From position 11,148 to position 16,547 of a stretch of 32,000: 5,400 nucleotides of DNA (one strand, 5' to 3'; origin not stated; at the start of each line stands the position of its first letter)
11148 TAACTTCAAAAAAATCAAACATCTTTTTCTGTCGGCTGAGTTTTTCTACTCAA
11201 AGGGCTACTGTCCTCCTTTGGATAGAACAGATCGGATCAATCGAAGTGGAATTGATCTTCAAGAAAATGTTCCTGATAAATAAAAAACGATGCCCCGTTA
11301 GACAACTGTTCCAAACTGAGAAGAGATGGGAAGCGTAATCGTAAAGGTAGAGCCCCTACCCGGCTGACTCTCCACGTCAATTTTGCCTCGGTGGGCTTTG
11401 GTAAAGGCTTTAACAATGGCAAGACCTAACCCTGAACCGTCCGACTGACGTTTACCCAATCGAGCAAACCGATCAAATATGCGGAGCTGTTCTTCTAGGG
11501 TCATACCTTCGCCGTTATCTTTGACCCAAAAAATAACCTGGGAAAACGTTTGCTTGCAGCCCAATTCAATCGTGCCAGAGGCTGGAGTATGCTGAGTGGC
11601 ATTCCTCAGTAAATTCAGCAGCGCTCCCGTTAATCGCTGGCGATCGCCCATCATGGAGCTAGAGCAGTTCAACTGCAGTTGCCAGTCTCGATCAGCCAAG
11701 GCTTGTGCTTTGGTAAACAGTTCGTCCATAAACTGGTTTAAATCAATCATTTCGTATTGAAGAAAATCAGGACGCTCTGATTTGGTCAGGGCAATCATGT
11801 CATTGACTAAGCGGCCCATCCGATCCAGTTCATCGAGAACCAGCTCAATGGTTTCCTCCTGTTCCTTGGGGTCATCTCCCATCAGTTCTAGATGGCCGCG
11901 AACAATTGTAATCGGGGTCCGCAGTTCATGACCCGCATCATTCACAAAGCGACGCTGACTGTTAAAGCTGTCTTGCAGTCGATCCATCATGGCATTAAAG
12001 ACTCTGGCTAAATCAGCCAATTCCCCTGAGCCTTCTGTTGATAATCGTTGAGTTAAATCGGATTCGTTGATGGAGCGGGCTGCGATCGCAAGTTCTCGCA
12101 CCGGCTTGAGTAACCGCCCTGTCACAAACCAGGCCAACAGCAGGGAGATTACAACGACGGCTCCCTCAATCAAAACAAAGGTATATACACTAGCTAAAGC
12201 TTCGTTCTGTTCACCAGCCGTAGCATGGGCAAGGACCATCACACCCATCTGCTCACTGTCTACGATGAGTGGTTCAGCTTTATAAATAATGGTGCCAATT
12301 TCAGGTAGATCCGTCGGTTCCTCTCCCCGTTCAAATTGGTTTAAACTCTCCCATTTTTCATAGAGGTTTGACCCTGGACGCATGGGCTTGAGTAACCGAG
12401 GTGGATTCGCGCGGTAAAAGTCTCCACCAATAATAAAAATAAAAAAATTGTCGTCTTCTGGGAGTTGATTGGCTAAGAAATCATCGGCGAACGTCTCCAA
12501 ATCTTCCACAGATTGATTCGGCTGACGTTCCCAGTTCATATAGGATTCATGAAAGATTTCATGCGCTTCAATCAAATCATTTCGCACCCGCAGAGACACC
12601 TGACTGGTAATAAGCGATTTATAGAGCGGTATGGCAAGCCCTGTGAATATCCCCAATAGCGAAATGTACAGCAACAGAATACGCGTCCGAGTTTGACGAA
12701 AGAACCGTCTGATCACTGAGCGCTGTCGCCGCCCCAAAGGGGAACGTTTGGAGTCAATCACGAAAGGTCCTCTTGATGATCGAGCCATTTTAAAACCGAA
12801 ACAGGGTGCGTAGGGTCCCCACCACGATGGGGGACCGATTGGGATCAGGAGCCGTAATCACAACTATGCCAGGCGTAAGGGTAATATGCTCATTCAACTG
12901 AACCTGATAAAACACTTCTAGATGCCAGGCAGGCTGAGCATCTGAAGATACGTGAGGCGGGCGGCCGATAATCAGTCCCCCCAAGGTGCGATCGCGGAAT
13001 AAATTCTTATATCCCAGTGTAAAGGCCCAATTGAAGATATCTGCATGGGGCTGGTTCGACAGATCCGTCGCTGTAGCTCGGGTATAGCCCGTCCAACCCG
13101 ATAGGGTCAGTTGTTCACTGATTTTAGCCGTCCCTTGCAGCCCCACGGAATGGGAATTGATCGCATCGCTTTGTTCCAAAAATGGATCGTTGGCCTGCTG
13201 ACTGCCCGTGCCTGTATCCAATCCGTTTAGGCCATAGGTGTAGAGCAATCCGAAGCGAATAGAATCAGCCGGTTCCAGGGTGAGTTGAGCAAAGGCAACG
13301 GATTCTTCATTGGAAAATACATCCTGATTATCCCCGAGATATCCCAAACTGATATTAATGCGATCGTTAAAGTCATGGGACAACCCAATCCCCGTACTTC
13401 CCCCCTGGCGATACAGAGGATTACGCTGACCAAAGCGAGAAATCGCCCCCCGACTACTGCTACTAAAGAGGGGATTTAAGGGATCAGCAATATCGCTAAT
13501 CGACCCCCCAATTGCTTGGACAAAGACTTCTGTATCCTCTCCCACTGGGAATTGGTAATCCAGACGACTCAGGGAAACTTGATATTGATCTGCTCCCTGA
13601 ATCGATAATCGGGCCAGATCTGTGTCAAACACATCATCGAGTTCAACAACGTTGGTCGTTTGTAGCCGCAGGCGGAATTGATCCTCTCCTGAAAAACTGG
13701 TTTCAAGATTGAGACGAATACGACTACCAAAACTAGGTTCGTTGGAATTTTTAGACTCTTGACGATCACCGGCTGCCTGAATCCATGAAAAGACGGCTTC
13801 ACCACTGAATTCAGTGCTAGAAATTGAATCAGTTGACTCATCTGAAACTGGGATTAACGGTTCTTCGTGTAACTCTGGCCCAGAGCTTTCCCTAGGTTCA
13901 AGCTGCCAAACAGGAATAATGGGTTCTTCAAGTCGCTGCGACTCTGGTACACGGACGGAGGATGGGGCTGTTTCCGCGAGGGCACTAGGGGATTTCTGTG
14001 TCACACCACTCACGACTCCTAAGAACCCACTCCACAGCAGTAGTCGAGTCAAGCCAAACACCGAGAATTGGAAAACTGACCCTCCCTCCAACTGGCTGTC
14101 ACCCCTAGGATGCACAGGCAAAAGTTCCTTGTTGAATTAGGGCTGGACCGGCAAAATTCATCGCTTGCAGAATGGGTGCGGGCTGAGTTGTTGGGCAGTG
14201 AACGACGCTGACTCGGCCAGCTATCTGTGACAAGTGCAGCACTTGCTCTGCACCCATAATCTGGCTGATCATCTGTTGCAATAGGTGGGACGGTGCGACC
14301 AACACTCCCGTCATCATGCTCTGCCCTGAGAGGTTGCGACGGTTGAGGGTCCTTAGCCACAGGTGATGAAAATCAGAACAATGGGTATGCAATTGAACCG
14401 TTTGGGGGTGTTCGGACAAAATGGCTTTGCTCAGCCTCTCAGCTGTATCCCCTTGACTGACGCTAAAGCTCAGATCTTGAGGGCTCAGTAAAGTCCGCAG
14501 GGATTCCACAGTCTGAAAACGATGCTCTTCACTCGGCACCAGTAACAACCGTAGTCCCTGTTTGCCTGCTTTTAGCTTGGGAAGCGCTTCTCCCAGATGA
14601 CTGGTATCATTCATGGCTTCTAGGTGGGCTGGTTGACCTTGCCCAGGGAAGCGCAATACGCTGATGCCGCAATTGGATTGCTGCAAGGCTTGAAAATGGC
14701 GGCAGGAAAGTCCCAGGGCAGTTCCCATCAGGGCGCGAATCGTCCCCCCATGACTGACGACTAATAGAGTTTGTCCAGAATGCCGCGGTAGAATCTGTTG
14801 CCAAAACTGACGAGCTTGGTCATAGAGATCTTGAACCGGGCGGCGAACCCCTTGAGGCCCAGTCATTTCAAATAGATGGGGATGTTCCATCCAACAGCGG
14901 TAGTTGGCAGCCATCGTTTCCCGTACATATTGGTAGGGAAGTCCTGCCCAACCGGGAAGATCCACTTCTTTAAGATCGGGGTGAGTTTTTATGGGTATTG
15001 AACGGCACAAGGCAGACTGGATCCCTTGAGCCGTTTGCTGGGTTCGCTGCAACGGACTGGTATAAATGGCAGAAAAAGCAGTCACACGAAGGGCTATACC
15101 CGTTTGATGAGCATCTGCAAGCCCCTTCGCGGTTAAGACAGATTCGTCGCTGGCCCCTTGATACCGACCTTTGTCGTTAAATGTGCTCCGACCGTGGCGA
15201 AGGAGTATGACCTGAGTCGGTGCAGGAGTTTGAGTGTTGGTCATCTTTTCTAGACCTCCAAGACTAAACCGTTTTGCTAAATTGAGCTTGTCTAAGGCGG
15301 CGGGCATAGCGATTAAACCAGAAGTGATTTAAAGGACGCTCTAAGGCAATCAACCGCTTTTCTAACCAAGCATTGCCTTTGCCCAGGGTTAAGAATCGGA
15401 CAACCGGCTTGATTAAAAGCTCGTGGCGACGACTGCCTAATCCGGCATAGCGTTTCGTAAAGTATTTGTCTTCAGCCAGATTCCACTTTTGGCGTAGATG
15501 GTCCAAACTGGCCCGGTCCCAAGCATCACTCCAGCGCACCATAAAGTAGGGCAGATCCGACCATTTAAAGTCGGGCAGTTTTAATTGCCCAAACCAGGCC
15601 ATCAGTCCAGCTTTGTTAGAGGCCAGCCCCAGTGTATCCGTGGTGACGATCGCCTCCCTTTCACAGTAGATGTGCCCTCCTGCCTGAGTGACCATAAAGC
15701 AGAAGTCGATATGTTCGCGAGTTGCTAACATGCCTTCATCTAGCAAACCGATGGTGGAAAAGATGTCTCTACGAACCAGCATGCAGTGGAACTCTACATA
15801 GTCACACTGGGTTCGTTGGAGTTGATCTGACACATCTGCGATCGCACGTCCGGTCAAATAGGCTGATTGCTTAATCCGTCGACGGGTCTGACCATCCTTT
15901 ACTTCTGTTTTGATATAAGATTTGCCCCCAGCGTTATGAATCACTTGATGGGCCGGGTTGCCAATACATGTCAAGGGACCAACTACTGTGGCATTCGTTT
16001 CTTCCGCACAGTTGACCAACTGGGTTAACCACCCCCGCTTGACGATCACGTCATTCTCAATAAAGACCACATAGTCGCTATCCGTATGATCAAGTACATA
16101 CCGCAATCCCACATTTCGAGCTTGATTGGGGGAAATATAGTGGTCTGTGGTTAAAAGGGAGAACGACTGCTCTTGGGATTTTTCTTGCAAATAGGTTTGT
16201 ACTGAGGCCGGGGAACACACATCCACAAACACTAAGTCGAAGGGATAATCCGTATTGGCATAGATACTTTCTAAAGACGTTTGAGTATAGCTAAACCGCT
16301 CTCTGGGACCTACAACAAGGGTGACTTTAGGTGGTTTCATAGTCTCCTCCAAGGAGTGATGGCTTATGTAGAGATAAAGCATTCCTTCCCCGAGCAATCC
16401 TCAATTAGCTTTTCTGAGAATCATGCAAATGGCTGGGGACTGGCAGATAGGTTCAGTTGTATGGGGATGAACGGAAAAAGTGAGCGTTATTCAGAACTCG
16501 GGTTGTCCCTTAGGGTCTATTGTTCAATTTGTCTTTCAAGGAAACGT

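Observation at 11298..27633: Co-oriented glycoconjugate assembly/export locus bracketed by two-component genes, with an inner-membrane ABC exporter and an outer-membrane barrel but no canonical polysaccharide machinery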

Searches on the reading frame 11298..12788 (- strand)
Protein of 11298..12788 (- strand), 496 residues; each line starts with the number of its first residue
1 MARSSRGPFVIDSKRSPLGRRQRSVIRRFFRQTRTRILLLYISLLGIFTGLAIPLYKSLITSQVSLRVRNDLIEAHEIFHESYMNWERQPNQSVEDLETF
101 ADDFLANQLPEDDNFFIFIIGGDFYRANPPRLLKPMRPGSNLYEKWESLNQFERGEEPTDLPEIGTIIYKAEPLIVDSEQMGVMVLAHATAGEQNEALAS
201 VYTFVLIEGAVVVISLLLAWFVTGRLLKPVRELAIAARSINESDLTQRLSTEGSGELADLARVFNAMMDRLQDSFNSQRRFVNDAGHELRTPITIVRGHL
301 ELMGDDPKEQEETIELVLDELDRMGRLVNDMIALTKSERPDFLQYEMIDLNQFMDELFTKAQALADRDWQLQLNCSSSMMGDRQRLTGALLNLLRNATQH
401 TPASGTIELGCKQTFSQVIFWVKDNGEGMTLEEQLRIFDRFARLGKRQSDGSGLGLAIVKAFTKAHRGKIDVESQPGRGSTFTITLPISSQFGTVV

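Call 3: search_protein_families(library=pfam, proteins=[window:11298-12788:-])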
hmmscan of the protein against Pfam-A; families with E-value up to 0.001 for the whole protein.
window:11298-12788:- (496 aa): 3 families
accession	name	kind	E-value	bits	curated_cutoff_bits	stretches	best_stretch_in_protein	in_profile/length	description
PF02518.31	HATPase_c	-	1.6e-25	90.1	26.4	1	381-488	1-109/111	Histidine kinase-, DNA gyrase B-, and HSP90-like ATPase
PF00512.31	HisKA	-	6.4e-17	61.8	26.9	1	278-338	2-64/66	His Kinase A (phospho-acceptor) domain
PF00672.30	HAMP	-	2.6e-13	50.5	25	1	221-273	1-53/53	HAMP domain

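Call 5: search_protein_families(library=ncbifam, proteins=[window:11298-12788:-], max_evalue=0.00001)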
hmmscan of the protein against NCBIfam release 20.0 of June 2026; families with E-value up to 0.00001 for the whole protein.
window:11298-12788:- (496 aa): 82 families (the best 25 are shown)
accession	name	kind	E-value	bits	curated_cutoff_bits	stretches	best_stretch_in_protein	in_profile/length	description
TIGR01386.1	cztS_silS_copS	subfamily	3.8e-63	214.1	292.55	1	170-487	132-457/457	heavy metal sensor histidine kinase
NF046044.1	PnpS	equivalog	2.1e-53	181.7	400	1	278-487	170-390/390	two-component system histidine kinase PnpS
NF040691.1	MtrAB_MtrB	equivalog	3e-52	178.3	450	1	193-489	178-493/507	MtrAB system histidine kinase MtrB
NF033092.0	HK_WalK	equivalog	2.3e-50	171.8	725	2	277-488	371-594/594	cell wall metabolism sensor histidine kinase WalK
TIGR02966.1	phoR_proteo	equivalog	4.9e-50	170.4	334.2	1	276-485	112-332/333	phosphate regulon sensor histidine kinase PhoR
NF008312.0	PRK11100.1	equivalog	1.8e-46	159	356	1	165-489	145-475/477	two-component system sensor histidine kinase CreC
NF041735.1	hist_kin_RppB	equivalog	6.4e-46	157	400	1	268-487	206-438/438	two-component system sensor histidine kinase RppB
NF007345.0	PRK09835.1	subfamily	1.2e-45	155.9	423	1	212-487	192-479/482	Cu(+)/Ag(+) sensor histidine kinase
NF012163.2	BaeS_SmeS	equivalog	2e-45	155.6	500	1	173-487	131-457/457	sensor histidine kinase efflux regulator BaeS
NF007837.0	PRK10549.1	equivalog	2.5e-42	145.2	603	1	205-491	167-461/466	envelope stress sensor histidine kinase BaeS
NF007007.0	PRK09470.1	equivalog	2.6e-42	145.3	486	1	178-490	143-461/463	envelope stress sensor histidine kinase CpxA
NF008468.0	PRK11360.1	equivalog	6.5e-42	143.7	646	1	282-491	400-611/616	two-component system sensor histidine kinase AtoS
NF052314.1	T9SS_HK_PorY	subfamily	5e-40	137.8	350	1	197-474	129-407/418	PorY family sensor histidine kinase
NF012226.0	AdeS_HK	equivalog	8.8e-40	136.9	500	1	202-487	61-352/353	two-component sensor histidine kinase AdeS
NF007898.0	PRK10604.1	equivalog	3.4e-39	135.3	478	1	211-491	144-426/433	two-component system sensor histidine kinase RstB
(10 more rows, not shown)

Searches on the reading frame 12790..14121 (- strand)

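Call 3: search_protein_families(library=pfam, proteins=[window:12790-14121:-])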
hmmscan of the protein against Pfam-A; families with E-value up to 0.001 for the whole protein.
window:12790-14121:- (443 aa): 1 family
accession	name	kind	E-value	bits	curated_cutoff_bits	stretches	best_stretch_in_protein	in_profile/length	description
PF04966.18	OprB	-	3.7e-23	83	22.9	1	102-443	42-372/372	Carbohydrate-selective porin, OprB family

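Call 5: search_protein_families(library=ncbifam, proteins=[window:12790-14121:-], max_evalue=0.00001)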
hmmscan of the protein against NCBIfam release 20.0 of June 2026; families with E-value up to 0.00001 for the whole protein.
window:12790-14121:- (443 aa): 1 family
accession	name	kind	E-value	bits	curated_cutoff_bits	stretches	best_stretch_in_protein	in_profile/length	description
NF033921.0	por_somb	subfamily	1.7e-75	254.5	100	1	101-443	115-485/485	iron uptake porin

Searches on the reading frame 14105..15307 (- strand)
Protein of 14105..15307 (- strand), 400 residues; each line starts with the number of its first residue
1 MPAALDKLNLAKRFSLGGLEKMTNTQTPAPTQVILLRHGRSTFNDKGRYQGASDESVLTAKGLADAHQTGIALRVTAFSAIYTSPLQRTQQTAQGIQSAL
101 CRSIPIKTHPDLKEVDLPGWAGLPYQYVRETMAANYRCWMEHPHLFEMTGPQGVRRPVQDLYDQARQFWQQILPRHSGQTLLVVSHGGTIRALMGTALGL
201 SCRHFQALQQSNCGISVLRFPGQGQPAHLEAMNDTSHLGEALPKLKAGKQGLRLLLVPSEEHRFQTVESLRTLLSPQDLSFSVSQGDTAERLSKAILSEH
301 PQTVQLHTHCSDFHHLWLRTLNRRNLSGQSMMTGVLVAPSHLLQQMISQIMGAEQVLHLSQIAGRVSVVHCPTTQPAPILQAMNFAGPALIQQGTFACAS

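Call 3: search_protein_families(library=pfam, proteins=[window:14105-15307:-])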
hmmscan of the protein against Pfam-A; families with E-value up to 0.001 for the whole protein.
window:14105-15307:- (400 aa): 1 family
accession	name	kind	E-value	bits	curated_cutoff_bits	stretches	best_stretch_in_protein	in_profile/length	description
PF00300.27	His_Phos_1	-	8.3e-46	156.5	21.7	1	33-234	1-193/194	Histidine phosphatase superfamily (branch 1)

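Call 5: search_protein_families(library=ncbifam, proteins=[window:14105-15307:-], max_evalue=0.00001)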
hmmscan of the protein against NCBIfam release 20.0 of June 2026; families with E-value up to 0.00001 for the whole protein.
window:14105-15307:- (400 aa): 16 families
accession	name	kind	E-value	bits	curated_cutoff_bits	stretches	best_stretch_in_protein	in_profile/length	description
NF045917.1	PhserinePhPspA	equivalog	3.2e-34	118.5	350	1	32-241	3-203/211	phosphoserine phosphatase PspA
NF005567.0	PRK07238.1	equivalog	4e-32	112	326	1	23-238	170-377/378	bifunctional RNase H/acid phosphatase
TIGR03162.1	ribazole_cobC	equivalog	1e-28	100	162.9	1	33-218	1-176/176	alpha-ribazole phosphatase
TIGR03848.1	MSMEG_4193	subfamily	7e-22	77.9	203.85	1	33-235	2-199/204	MSMEG_4193 family putative phosphomutase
NF011580.0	PRK15004.1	equivalog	8e-18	65.2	250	1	33-217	3-180/203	adenosylcobalamin/alpha-ribazole phosphatase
NF009994.0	PRK13463.1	equivalog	2.1e-17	63.6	277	1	31-204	3-169/203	phosphoserine phosphatase 1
NF002901.0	PRK03482.1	equivalog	2.9e-17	63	261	1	32-220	3-184/215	2,3-diphosphoglycerate-dependent phosphoglycerate mutase GpmB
NF002339.0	PRK01295.1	equivalog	1.6e-13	50.6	316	1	33-205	5-177/206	2,3-bisphosphoglycerate-dependent phosphoglycerate mutase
NF038349.1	dPGM_arch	equivalog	7.8e-13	48.7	225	1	33-218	1-169/194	2,3-diphosphoglycerate-dependent phosphoglycerate mutase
NF010713.0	PRK14115.1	equivalog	6.2e-12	45.3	305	1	32-114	3-87/248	2,3-diphosphoglycerate-dependent phosphoglycerate mutase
TIGR01258.1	pgm_1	subfamily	6e-11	42.2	81.7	1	32-107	2-79/245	2,3-bisphosphoglycerate-dependent phosphoglycerate mutase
NF010718.0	PRK14120.1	equivalog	4e-10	39.4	366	1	31-122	5-98/249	phosphoglyceromutase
NF002217.0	PRK01112.1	equivalog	2.8e-09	36.7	320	1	31-111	2-82/228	2,3-bisphosphoglycerate-dependent phosphoglycerate mutase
NF010717.0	PRK14119.1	equivalog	1.6e-06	27.9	378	0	32-130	3-103/228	2,3-diphosphoglycerate-dependent phosphoglycerate mutase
NF010716.0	PRK14118.1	equivalog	6.8e-06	25.5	409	0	32-93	2-64/227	2,3-diphosphoglycerate-dependent phosphoglycerate mutase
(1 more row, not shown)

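Call 19: search_solved_structures(query=window:14105-15307:-, max_evalue=0.001)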
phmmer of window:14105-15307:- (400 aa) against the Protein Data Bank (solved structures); distinct sequences matched with E-value up to 0.001: 41.
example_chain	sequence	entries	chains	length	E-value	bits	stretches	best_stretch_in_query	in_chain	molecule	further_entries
4ij5_A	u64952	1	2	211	3.6e-23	85.3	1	32-241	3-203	Phosphoserine phosphatase 1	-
4ij6_A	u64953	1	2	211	8.8e-22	80.7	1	32-241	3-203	Phosphoserine phosphatase 1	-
1h2e_A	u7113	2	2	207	6.9e-21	77.8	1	31-240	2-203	PHOSPHATASE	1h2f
1ebb_A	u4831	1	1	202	2.7e-20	75.8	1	31-238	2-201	PHOSPHATASE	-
9mmh_A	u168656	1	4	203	1.9e-14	56.5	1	32-238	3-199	Phosphoglycerate mutase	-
6e4b_A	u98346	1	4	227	4.9e-12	48.6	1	32-203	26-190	Adenosylcobalamin/alpha-ribazole phosphatase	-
6nru_A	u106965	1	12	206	1.4e-11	47.1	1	33-203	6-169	CobC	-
5zkk_A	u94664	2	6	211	1.1e-10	44.2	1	31-238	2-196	Phosphoglycerate mutase family protein, putative | Phosphoglycerate mutase family protein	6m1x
5zr2_A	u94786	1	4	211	2.6e-09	39.6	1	31-238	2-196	Phosphoglycerate mutase family protein, putative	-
3hjg_A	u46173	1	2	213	1.2e-08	37.5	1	33-206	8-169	Putative alpha-ribazole-5'-phosphate phosphatase CobC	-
3pgm_A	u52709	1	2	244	2.1e-07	33.4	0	32-99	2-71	Phosphoglycerate mutase 1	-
1fzt_A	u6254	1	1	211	2.9e-07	32.9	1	27-201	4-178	PHOSPHOGLYCERATE MUTASE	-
1qhf_A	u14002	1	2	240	3.2e-07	32.8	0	32-99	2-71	PROTEIN (PHOSPHOGLYCERATE MUTASE)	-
1bq3_D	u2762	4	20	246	3.5e-07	32.6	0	32-99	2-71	PROTEIN (PHOSPHOGLYCERATE MUTASE 1) | PHOSPHOGLYCERATE MUTASE 1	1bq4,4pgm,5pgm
1e58_A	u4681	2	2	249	5.1e-07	32.1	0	30-107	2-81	PHOSPHOGLYCERATE MUTASE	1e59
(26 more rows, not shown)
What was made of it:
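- Closest known: Mycobacterial MGLP priming: GpgS plus the histidine phosphatase GpgP. Different: The match to GpgP is weak, E about 2e-4 (call 19).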

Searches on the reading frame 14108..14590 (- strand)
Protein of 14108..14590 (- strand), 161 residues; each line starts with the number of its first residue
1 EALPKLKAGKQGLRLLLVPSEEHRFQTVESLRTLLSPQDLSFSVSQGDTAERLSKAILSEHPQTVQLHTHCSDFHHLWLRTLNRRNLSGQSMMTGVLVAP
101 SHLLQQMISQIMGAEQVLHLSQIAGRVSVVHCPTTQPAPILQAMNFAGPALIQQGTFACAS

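Call 33: search_protein_families(library=pfam, proteins=[window:14108-14590:-], max_evalue=0.01)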
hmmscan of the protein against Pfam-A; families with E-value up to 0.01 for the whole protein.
seq(161 aa): 0 families

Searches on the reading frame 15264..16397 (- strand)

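Call 3: search_protein_families(library=pfam, proteins=[window:15264-16397:-])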
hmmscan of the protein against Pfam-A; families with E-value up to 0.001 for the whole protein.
window:15264-16397:- (377 aa): 2 families
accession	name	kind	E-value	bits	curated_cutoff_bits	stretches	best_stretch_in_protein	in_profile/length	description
PF00535.33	Glycos_transf_2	-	2.7e-09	37.6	23.3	1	36-144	11-118/168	Glycosyl transferase family 2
PF13641.12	Glyco_tranf_2_3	-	0.00015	22.3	27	1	23-253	2-211/230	Glycosyltransferase like family 2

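Call 5: search_protein_families(library=ncbifam, proteins=[window:15264-16397:-], max_evalue=0.00001)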
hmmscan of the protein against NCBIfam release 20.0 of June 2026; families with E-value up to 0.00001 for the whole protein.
window:15264-16397:- (377 aa): 3 families
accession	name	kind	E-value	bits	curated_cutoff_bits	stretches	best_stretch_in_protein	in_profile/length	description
TIGR03965.1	mycofact_glyco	equivalog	3.7e-16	59.1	280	1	13-254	64-281/467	mycofactocin biosynthesis glycosyltransferase MftF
NF038299.1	EPS_HpsN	equivalog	6.3e-09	35.2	425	1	24-250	2-217/317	hormogonium polysaccharide biosynthesis glycosyltransferase HpsN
TIGR01556.1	rhamnosyltran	subfamily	2.4e-06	26.9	200.55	0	55-250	24-197/281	rhamnosyltransferase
